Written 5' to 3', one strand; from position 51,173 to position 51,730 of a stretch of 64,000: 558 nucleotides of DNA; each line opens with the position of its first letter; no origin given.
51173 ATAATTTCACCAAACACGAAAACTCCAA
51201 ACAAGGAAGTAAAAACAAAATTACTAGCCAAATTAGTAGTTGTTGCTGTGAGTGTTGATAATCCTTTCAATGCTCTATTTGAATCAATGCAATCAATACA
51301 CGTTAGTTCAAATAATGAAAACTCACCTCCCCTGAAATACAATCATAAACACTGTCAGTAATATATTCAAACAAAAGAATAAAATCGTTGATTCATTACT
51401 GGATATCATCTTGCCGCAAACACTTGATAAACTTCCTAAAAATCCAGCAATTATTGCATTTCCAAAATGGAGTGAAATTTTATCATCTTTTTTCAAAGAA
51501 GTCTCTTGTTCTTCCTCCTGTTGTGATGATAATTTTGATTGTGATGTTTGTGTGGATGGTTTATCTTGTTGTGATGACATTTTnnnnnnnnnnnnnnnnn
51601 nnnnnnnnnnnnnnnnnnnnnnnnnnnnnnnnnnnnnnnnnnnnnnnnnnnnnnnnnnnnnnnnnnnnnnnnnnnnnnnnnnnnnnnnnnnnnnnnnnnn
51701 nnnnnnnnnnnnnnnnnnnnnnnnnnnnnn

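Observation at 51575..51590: Same-strand gene pair separated by 3 nt: GTPase stop TAA, then AAA, then ATG of a membrane-protein gene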

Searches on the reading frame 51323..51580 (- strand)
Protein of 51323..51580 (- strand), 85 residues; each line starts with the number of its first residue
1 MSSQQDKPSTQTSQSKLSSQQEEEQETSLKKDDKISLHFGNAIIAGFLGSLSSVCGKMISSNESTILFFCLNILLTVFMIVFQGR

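Call 57: find_encoding_contigs(protein=window:51323-51580:-, flank=3000, max_places=10)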
Protein window:51323-51580:- (85 aa): no gene with exactly this product is on record in the collection.
